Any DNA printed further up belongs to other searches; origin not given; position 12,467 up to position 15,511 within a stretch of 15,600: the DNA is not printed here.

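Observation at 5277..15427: Co-directional mannoside, N-glycan or mannan harvesting locus with surface-tethered GH92 and GH130, a CUT1 importer and a mannose/lyxose isomerase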

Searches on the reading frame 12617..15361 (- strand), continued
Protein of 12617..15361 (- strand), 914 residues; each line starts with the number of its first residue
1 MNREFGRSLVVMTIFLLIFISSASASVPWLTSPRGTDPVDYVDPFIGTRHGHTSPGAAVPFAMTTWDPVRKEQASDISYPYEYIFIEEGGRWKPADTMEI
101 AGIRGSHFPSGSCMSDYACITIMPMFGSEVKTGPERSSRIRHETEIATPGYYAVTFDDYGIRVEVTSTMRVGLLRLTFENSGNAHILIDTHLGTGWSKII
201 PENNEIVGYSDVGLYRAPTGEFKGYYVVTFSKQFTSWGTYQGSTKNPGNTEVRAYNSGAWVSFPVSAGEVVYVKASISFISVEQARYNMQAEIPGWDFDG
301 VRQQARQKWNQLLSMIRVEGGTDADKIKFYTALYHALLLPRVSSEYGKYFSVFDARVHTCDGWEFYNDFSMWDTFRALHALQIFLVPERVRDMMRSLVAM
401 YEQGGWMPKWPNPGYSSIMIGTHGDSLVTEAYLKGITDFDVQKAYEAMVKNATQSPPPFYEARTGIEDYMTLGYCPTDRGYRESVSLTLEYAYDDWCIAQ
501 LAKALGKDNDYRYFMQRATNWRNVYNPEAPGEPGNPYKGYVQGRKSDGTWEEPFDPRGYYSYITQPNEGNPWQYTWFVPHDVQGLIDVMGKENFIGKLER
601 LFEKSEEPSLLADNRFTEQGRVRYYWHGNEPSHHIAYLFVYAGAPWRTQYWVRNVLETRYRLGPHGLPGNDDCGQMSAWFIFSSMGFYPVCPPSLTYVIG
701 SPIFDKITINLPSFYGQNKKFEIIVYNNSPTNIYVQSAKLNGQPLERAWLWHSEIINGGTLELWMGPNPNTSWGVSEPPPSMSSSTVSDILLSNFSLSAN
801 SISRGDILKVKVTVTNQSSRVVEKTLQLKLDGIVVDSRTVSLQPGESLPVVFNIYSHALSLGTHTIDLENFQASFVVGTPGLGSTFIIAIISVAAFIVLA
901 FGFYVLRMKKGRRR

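Call 39: find_encoding_contigs(protein=P0047, flank=10000, max_places=2)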
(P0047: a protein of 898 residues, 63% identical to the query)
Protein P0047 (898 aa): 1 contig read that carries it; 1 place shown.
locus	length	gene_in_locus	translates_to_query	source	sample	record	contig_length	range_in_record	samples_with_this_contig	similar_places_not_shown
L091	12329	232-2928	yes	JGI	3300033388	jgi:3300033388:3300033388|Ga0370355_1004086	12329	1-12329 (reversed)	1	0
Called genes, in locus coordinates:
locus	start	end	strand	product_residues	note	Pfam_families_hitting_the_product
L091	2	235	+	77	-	?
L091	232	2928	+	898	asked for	PF17678:Glyco_hydro_92N, PF07971:Glyco_hydro_92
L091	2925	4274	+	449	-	PF01547:SBP_bac_1, PF13416:SBP_bac_8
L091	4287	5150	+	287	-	PF00528:BPD_transp_1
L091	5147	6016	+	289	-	PF00528:BPD_transp_1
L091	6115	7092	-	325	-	PF00480:ROK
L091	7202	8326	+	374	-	PF01380:SIS, PF10432:bact-PGI_C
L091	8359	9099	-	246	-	PF02195:ParB_N, PF17762:HTH_ParB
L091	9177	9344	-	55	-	-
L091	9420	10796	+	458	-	PF02310:B12-binding, PF04055:Radical_SAM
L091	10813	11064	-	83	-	-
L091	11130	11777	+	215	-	PF00352:TBP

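Call 43: search_protein_families(library=ncbifam, proteins=[L089:16065-16997:+, L091:6115-7092:-, L091:7202-8326:+, L089:3487-4515:+, L089:2538-3482:+, L089:17449-18153:-, L091:11130-11777:+], max_evalue=0.00001)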
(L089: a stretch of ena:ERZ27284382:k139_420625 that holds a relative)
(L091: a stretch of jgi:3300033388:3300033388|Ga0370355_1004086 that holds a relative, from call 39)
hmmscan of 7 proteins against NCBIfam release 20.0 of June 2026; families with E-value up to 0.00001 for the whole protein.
L089:16065-16997:+ (310 aa): 22 families
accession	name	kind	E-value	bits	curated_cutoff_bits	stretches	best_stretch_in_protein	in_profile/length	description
TIGR04382.1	myo_inos_iolC_N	equivalog_domain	3.6e-62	210.4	300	1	4-297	3-307/309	5-dehydro-2-deoxygluconokinase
NF006957.1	PRK09434.1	equivalog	1.6e-60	205.2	450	1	5-291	4-298/302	fructokinase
NF040938.1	KDG_KDGal_kin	equivalog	1.2e-41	142.8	400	1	5-298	1-302/305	bifunctional 2-dehydro-3-deoxygluconokinase/2-dehydro-3-deoxygalactonokinase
TIGR02152.1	D_ribokin_bact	equivalog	1.8e-38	132.6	299.65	1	22-295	28-296/298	ribokinase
NF053626.1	RibKinHalex1628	equivalog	8.6e-35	120.6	330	1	25-299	34-291/293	ATP-dependent ribose-1-phosphate kinase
NF047869.1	myo_kin_aldol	exception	3.7e-34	118.1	600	2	4-172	8-184/586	bifunctional 5-dehydro-2-deoxygluconokinase/5-dehydro-2-deoxyphosphogluconate aldolase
NF049991.1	TagKinase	equivalog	9.8e-33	113.3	420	1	5-295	10-311/321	tagatose kinase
NF008353.0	PRK11142.1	equivalog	5.3e-29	101.7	341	1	21-298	31-302/307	ribokinase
NF041633.1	trifunc_aldol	exception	1.2e-26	93.3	700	1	4-202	243-449/580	KHG/KDPG aldolase/sugar kinase fusion protein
NF041134.1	R1P_kin_Thcocales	equivalog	1.3e-23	83.9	500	1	27-297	35-280/291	ADP-dependent ribose-1-phosphate kinase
NF041332.1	KDG_KDGal_kin_Halo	equivalog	2.2e-22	79.9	440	1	22-299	26-310/320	bifunctional 2-dehydro-3-deoxygluconokinase/2-dehydro-3-deoxygalactonokinase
NF052444.1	DhDoxglucKinKdgK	equivalog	2e-19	70.1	400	1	8-275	6-285/303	2-dehydro-3-deoxygluconokinase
NF007321.0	PRK09813.1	equivalog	1.3e-17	64.2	247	1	26-275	21-250/261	fructoselysine 6-kinase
TIGR03168.1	1-PFK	subfamily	2.2e-16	59.7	216.4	1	25-296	31-299/305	hexose kinase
TIGR03828.1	pfkB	equivalog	1.1e-15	57.5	292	1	181-296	176-299/305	1-phosphofructokinase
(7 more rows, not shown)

L091:6115-7092:- (325 aa): 13 families
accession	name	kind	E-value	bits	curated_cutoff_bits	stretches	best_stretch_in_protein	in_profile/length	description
NF045551.1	GK_Pyrobac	equivalog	2.5e-64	217.4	500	1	7-318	3-279/294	ATP-dependent glucokinase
TIGR00744.1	ROK_glcA_fam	subfamily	3.3e-52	177.7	260.35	1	7-320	1-309/318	ROK family glucokinase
NF047937.1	TransRegNagC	equivalog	1.2e-33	116.9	650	1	5-299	80-361/399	DNA-binding transcriptional regulator NagC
NF049930.1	TransRegMlc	equivalog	3.8e-30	105.5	530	1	9-296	90-364/405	sugar metabolism global transcriptional regulator Mlc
NF003461.0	PRK05082.1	subfamily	5.3e-29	101.5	283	1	7-210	4-200/291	N-acetylmannosamine kinase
NF047821.1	NactlManKinNanK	equivalog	2.5e-26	92.9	450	1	7-209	4-199/288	N-acetylmannosamine kinase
NF007251.0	PRK09698.1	equivalog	6.9e-25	87.9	253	1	3-199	5-199/304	allose kinase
NF009835.0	PRK13310.1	equivalog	1.8e-18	66.9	380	1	8-317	4-298/303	N-acetylglucosamine kinase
NF042998.1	bglucokin_BglK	equivalog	4.6e-15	55.6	550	1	9-316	6-282/291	beta-glucoside kinase BglK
NF007108.0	PRK09557.1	equivalog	7.2e-15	55.1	443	1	6-298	3-277/303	fructokinase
NF045550.1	FrctkaseScrK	equivalog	4.8e-12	45.9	400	1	7-168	6-159/293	fructokinase ScrK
NF009836.0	PRK13311.1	equivalog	8e-09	35.1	551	1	7-193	3-194/256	N-acetyl-D-glucosamine kinase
NF045942.1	PolPhglucPhase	equivalog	1.1e-08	35.2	250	1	6-167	2-155/242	polyphosphate--glucose phosphotransferase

L091:7202-8326:+ (374 aa): 9 families
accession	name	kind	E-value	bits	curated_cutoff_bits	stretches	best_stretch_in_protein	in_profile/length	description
NF006425.0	PRK08674.1-5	equivalog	1.4e-109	366.3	471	1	6-356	4-356/358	bifunctional phosphoglucose/phosphomannose isomerase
NF006426.0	PRK08674.1-6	subfamily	4.3e-109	364.6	295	1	7-355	2-351/354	bifunctional phosphoglucose/phosphomannose isomerase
TIGR02128.1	G6PI_arch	equivalog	1.9e-84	283.2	213.9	1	43-354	13-308/308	bifunctional phosphoglucose/phosphomannose isomerase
NF006423.0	PRK08674.1-2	equivalog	2.4e-81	273.1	254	1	48-354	24-317/317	bifunctional phosphoglucose/phosphomannose isomerase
NF006424.0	PRK08674.1-3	equivalog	4.3e-59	200.7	730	1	4-354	3-353/355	bifunctional phosphoglucose/phosphomannose isomerase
NF006422.0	PRK08674.1-1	subfamily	2e-42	145.7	317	1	50-358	24-300/302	bifunctional phosphoglucose/phosphomannose isomerase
NF001484.0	PRK00331.1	subfamily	4.3e-09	35.3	381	1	39-129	274-367/601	isomerizing glutamine--fructose-6-phosphate transaminase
TIGR01135.1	glmS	equivalog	2.5e-08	32.9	418.05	1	34-130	274-373/607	glutamine--fructose-6-phosphate transaminase (isomerizing)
NF040629.1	PGI_Meth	equivalog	4.2e-06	26.2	350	0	43-199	53-217/396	glucose-6-phosphate isomerase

L089:3487-4515:+ (342 aa): 11 families
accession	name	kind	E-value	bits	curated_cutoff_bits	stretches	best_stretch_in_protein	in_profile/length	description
TIGR02483.1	PFK_mixed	subfamily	3.9e-150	499.4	430.55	1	2-323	1-325/325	phosphofructokinase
NF002872.1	PRK03202.1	subfamily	3e-133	443.8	253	1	1-340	1-321/323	ATP-dependent 6-phosphofructokinase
NF010674.0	PRK14071.1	equivalog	9.6e-114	380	544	1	2-332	6-344/360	ATP-dependent 6-phosphofructokinase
TIGR02482.1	PFKA_ATP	equivalog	6.5e-101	337.3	371.35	1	2-323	1-301/301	6-phosphofructokinase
TIGR02478.1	6PF1K_euk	equivalog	1e-75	255.4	708.4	2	117-334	141-348/744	6-phosphofructokinase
NF041103.1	PFKA_PPi_Ttgales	equivalog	2e-59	201.7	550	1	3-323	1-347/407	diphosphate--fructose-6-phosphate 1-phosphotransferase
NF005301.0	PRK06830.1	equivalog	2.4e-55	187.8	400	1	2-332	83-425/445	ATP-dependent 6-phosphofructokinase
NF010675.0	PRK14072.1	subfamily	1.3e-50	172.4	273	1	9-329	12-355/416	diphosphate--fructose-6-phosphate 1-phosphotransferase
NF005482.0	PRK07085.1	subfamily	3.1e-38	131.6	446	1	1-223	74-314/558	diphosphate--fructose-6-phosphate 1-phosphotransferase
TIGR02477.1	PFKA_PPi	equivalog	3.6e-36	124.7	587.95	1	1-223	68-308/539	diphosphate--fructose-6-phosphate 1-phosphotransferase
NF005121.0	PRK06555.1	equivalog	1.1e-18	67.2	395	1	2-179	5-205/404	pyrophosphate--fructose-6-phosphate 1-phosphotransferase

L089:2538-3482:+ (314 aa): 20 families
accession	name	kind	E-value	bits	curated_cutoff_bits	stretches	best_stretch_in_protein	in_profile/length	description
NF009497.0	PRK12857.1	equivalog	3.2e-120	400.6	423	2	13-233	6-225/284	class II fructose-1,6-bisphosphate aldolase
TIGR01859.1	fruc_bis_ald_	equivalog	1.4e-113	379.3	343.05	1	12-313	3-282/282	class II fructose-1,6-bisphosphate aldolase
NF009374.0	PRK12737.1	subfamily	1.4e-106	355.6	383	2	12-233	5-225/284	tagatose-bisphosphate aldolase subunit GatY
NF006626.0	PRK09195.1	subfamily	1.3e-104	349.3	384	2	13-233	6-225/284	tagatose-bisphosphate aldolase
NF005481.0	PRK07084.1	equivalog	1.8e-101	339.6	511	1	4-312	6-323/324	class II fructose-bisphosphate aldolase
TIGR01858.1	tag_bisphos_ald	equivalog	1.9e-100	335.6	443.55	2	13-233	4-223/282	tagatose bisphosphate family class II aldolase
NF004493.0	PRK05835.1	equivalog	1e-99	333.7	558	1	13-312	5-306/307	class II fructose-bisphosphate aldolase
TIGR00167.1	cbbA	subfamily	1.4e-97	326.6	215.6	1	9-313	2-290/290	ketose-bisphosphate aldolase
NF006376.0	PRK08610.1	equivalog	4.2e-88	295.8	527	2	13-234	6-227/286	class II fructose-bisphosphate aldolase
NF006042.0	PRK08185.1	subfamily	1.1e-87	294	405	2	12-233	4-225/287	hypothetical protein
NF005823.0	PRK07709.1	equivalog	4.4e-84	282.6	545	2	13-234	6-227/285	class II fructose-bisphosphate aldolase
TIGR01521.1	FruBisAldo_II_B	equivalog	8.5e-83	278.3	496.35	1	16-313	7-327/347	class II fructose-bisphosphate aldolase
NF009375.0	PRK12738.1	equivalog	6.4e-78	261.8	542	2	13-233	6-225/286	tagatose-bisphosphate aldolase subunit KbaY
NF005284.0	PRK06801.1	equivalog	9.8e-74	248.3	406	2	14-233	7-226/286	ketose 1,6-bisphosphate aldolase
NF005943.0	PRK07998.1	equivalog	2.6e-69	233.8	364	2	12-232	5-221/283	class II aldolase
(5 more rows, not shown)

L089:17449-18153:- (234 aa): 3 families
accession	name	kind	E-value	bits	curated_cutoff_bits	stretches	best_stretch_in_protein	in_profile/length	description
NF003302.0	PRK04302.1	subfamily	3.3e-87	291.9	132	1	3-223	2-222/223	triose-phosphate isomerase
TIGR00419.1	tim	equivalog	7.2e-55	186.3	130.6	1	6-209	1-227/228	triose-phosphate isomerase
NF010569.0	PRK13962.1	equivalog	9.4e-07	27.4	883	1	5-122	399-522/645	bifunctional phosphoglycerate kinase/triosephosphate isomerase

L091:11130-11777:+ (215 aa): 10 families
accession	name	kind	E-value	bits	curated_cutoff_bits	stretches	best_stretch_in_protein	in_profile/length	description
NF001594.0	PRK00394.1-3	equivalog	7.2e-49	165.6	278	1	36-213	4-178/182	TATA-box-binding protein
NF001592.0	PRK00394.1-1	equivalog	1.7e-47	161.4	270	1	36-215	7-183/194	TATA-box-binding protein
NF001597.0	PRK00394.2-2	subfamily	8.7e-44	149.2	255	1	33-211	2-179/183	TATA-box-binding protein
NF001593.0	PRK00394.1-2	subfamily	6.7e-41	139.8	181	1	36-211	8-182/184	TATA-box-binding protein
NF001595.0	PRK00394.1-5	subfamily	1.1e-39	136.2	288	1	38-211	9-181/186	TATA-box-binding protein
NF001598.0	PRK00394.2-3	equivalog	7.6e-39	133.2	330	1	36-211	6-180/184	TATA-box-binding protein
NF001601.0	PRK00394.2-6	equivalog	1.5e-36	125.6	316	1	36-213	5-179/181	TATA-box-binding protein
NF001600.0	PRK00394.2-5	equivalog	9.5e-33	113.4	308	1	37-210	9-181/186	TATA-box-binding protein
NF001599.0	PRK00394.2-4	subfamily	4.4e-31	108.1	307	1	38-209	6-178/185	TATA-box-binding protein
NF001596.0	PRK00394.2-1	subfamily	3.1e-29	102.1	347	1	35-209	4-177/183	TATA-box-binding protein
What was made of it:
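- In L091 a hexokinase plus PGI/PMI replaces the isomerase, which points to a hexose (calls 39, 43).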

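Call 44: find_encoding_contigs(protein=P0048, flank=10000, max_places=1)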
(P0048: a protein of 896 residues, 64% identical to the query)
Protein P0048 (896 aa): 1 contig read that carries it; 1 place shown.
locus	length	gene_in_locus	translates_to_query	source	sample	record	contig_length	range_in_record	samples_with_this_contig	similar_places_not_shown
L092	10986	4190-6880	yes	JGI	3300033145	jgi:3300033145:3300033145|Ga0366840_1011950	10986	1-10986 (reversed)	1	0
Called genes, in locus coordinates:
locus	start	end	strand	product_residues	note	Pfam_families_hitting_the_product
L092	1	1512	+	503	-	?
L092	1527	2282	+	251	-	PF00005:ABC_tran, PF13304:AAA_21 (faint)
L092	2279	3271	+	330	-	PF02653:BPD_transp_2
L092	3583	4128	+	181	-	PF07705:CARDB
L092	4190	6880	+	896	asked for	PF17678:Glyco_hydro_92N, PF07971:Glyco_hydro_92, PF07705:CARDB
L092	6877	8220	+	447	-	PF01547:SBP_bac_1, PF13416:SBP_bac_8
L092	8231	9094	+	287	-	PF00528:BPD_transp_1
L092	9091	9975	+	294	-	PF00528:BPD_transp_1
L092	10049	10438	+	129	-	-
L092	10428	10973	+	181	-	PF07385:Lyx_isomer (faint)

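Call 45: find_encoding_contigs(protein=P0059, flank=10000, max_places=1)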
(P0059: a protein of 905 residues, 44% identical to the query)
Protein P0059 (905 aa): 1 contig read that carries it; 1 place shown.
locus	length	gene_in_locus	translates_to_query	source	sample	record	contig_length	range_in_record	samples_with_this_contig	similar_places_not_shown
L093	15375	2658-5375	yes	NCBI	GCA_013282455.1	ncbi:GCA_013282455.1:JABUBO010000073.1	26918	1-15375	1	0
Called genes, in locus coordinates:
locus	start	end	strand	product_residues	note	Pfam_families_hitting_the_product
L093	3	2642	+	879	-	?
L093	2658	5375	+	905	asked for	PF17678:Glyco_hydro_92N, PF07971:Glyco_hydro_92, PF00404:Dockerin_1 (weak)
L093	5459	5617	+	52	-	-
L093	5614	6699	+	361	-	PF23619:Ig_VWA7 (faint), PF07705:CARDB (weak)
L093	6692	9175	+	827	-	PF07705:CARDB (weak), PF23619:Ig_VWA7 (faint), PF05506:PLipase_C_C (faint), PF24156:DUF7407 (faint), PF14310:Fn3-like (faint), PF07705:CARDB (weak), PF01547:SBP_bac_1, PF13416:SBP_bac_8, +2 more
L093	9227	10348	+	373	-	PF00005:ABC_tran, PF17912:OB_MalK, PF08402:TOBE_2 (weak), PF03459:TOBE (faint)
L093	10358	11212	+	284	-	PF00528:BPD_transp_1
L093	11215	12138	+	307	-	PF00528:BPD_transp_1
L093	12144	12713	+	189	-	PF07385:Lyx_isomer (faint)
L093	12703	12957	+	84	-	-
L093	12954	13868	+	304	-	PF00294:PfkB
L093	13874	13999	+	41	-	-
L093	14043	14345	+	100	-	-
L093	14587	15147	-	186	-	-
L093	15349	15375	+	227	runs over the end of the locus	-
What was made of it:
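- On CUT1 ABC sugar importer: One is present in the related locus L093 (call 45).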

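Call 62: find_related_loci(query=window:12617-15361:-, collection=metagenome_contigs, flank=10000)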
Query window:12617-15361:- (914 aa) in metagenome_contigs; peptide patterns used: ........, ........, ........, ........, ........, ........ (x = any residue, [..] = any of these).
600 stretches matched a pattern (row limit reached: there are more); 599 encode a relative of the query (tblastn E <= 1e-3); the best 80 are kept; 80 distinct loci.
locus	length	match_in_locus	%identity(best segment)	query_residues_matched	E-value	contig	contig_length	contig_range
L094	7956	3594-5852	47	10-786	0e+0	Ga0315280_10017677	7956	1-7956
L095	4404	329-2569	42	32-783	0e+0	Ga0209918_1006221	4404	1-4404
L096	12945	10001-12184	44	36-783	0e+0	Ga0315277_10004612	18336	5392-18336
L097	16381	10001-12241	42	36-786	0e+0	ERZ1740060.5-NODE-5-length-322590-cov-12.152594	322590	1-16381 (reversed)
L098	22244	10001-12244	42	37-787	0e+0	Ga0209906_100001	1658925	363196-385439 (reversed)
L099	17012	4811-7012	41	41-782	3e-174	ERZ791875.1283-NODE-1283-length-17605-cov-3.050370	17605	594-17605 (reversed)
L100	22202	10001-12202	40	41-782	1e-172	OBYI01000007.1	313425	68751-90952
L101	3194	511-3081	43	8-796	0e+0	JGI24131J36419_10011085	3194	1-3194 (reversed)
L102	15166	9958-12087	40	51-782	8e-171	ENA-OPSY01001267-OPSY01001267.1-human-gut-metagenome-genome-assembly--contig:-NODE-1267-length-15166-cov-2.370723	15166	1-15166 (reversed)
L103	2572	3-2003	42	106-782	0e+0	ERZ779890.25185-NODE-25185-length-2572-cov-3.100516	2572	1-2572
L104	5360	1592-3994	38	7-829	7e-172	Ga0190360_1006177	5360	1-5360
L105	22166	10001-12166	40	41-782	2e-166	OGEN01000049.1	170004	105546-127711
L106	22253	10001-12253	39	38-792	1e-164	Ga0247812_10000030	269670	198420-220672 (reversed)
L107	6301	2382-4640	39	8-790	2e-166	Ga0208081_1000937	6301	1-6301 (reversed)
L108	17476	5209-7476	38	39-832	1e-161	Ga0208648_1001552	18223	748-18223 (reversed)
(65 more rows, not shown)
